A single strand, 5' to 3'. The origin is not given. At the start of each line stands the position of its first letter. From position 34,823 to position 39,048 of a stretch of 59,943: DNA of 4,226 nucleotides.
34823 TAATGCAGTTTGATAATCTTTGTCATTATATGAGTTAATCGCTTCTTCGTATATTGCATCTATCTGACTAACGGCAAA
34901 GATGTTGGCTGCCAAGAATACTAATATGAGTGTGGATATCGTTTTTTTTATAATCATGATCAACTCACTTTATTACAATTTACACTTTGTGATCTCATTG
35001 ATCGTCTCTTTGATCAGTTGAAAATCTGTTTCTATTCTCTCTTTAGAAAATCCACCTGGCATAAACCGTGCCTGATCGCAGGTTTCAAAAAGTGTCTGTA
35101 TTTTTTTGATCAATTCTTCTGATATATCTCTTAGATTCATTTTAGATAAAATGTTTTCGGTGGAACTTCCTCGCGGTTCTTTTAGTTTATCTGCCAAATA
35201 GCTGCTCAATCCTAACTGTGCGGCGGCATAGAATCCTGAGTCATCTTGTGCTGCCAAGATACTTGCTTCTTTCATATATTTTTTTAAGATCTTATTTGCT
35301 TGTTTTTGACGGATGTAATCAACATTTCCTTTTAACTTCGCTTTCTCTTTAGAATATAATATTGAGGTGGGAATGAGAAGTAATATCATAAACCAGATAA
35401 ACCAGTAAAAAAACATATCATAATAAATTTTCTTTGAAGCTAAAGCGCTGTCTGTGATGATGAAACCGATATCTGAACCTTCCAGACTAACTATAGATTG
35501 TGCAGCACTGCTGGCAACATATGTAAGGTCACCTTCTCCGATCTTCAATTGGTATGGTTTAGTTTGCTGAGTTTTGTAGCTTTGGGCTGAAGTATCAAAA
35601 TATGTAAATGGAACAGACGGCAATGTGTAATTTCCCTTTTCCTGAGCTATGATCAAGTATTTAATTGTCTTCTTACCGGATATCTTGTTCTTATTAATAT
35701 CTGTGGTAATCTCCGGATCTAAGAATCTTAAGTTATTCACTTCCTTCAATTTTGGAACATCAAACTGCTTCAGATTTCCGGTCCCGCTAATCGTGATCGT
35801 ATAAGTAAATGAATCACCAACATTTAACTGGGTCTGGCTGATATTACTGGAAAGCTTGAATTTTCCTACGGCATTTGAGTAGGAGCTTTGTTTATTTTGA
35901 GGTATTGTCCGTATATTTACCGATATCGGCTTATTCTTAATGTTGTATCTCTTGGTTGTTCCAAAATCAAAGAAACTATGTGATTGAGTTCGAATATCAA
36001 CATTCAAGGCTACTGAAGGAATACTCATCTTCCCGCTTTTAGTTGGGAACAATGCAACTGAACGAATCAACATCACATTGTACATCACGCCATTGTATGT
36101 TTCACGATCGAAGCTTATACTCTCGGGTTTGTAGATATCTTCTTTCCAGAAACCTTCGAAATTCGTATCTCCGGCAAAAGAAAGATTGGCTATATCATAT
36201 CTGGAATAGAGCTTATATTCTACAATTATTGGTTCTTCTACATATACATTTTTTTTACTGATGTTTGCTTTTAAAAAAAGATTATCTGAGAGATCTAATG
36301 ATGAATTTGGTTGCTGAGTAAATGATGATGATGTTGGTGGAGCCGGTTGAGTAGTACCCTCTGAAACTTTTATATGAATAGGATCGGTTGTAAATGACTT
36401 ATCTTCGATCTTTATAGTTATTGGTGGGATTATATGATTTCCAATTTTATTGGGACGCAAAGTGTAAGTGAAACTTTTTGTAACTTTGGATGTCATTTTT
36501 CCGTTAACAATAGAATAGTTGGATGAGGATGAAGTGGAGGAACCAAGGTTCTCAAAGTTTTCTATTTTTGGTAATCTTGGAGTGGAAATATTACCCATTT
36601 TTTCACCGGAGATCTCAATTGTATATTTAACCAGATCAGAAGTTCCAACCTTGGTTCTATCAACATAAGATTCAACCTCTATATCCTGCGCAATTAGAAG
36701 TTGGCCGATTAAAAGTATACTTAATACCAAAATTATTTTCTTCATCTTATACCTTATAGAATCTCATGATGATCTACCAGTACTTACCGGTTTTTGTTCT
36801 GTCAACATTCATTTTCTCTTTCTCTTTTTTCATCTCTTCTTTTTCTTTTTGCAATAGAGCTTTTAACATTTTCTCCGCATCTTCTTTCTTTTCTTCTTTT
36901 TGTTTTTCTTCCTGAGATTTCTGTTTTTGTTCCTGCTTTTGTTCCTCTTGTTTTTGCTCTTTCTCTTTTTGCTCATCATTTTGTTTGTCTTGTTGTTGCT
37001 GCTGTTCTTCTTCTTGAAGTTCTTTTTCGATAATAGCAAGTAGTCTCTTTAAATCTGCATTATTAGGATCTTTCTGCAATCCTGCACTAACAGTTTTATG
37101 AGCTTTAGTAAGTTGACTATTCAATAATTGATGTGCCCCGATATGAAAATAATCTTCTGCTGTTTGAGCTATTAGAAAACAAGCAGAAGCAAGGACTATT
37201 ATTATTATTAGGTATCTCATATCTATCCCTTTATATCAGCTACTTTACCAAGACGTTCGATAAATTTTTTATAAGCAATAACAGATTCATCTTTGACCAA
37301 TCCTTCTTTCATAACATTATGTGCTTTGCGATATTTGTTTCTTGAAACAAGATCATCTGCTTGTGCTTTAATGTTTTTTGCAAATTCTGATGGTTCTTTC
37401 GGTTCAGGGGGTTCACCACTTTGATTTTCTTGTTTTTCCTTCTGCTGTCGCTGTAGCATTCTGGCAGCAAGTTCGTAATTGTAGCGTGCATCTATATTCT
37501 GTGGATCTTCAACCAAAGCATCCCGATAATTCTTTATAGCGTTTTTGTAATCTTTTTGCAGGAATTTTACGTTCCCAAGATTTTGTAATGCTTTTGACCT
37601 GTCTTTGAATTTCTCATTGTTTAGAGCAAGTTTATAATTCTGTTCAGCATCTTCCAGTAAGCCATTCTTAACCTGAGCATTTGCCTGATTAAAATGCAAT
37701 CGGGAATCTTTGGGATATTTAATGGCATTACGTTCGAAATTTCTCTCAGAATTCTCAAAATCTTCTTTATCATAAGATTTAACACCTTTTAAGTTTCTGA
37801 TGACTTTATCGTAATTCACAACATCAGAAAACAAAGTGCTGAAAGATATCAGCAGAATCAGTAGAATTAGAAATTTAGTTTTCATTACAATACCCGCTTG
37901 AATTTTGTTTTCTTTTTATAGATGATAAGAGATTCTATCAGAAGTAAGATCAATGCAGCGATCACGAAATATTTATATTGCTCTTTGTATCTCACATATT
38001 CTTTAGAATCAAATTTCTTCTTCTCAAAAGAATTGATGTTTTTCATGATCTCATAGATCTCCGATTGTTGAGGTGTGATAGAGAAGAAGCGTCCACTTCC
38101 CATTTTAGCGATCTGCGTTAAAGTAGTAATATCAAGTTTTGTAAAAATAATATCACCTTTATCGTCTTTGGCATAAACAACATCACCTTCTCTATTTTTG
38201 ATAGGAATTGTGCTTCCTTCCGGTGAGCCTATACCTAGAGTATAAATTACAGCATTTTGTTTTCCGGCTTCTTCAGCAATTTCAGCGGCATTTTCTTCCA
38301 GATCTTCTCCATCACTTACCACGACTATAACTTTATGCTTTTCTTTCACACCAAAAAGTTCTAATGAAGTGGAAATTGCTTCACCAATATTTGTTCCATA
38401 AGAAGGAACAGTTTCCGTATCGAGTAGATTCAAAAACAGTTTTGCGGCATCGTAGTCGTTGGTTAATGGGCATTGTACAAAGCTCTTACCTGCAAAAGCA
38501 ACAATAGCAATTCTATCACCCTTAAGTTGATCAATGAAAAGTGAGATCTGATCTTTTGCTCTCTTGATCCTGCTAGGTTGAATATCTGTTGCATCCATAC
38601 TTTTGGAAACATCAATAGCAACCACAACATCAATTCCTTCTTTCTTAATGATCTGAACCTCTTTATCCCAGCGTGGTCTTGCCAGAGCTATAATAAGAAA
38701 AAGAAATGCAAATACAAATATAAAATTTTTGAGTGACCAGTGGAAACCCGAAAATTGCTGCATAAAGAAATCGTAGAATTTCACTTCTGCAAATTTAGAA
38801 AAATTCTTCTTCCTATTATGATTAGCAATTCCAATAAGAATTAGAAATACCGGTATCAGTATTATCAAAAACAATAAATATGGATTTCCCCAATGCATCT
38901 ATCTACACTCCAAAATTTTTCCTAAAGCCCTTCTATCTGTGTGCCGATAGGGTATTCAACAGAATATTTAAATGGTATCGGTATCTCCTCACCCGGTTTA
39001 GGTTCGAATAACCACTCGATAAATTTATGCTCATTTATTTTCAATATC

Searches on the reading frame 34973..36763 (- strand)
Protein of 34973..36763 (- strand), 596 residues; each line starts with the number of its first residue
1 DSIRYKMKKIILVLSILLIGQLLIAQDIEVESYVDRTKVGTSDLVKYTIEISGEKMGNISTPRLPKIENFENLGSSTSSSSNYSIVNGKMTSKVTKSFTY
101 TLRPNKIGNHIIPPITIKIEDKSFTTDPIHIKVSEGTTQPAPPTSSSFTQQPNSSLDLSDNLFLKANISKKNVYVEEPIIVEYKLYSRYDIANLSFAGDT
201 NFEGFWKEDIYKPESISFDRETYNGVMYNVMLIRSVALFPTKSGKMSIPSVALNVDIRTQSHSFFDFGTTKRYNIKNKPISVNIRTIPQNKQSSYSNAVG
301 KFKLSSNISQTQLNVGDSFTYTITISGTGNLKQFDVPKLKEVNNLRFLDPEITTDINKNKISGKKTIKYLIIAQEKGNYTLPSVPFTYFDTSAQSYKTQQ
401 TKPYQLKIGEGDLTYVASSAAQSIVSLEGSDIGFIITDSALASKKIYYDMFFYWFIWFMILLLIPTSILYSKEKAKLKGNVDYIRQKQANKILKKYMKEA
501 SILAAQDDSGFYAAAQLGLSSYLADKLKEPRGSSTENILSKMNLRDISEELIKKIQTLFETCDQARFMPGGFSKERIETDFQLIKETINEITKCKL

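Call 58: search_protein_families(library=pfam, proteins=[window:34973-36763:-], max_evalue=0.00001)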
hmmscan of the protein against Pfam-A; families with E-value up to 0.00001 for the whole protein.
window:34973-36763:- (596 aa): 1 family
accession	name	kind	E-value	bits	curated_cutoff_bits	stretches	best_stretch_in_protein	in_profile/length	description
PF13584.12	BatD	-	1.1e-38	132.2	24.1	2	34-133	3-92/92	BatD DUF11 like domain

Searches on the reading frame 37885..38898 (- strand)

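Call 58: search_protein_families(library=pfam, proteins=[window:37885-38898:-], max_evalue=0.00001)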
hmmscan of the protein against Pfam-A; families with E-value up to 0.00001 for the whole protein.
window:37885-38898:- (337 aa): 2 families
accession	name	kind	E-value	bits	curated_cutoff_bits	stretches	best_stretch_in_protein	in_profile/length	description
PF13519.12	VWA_2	-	1.3e-19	71.2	27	1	91-198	1-107/107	von Willebrand factor type A domain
PF00092.34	VWA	-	2.1e-16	61.1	23.8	1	90-228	1-144/174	von Willebrand factor type A domain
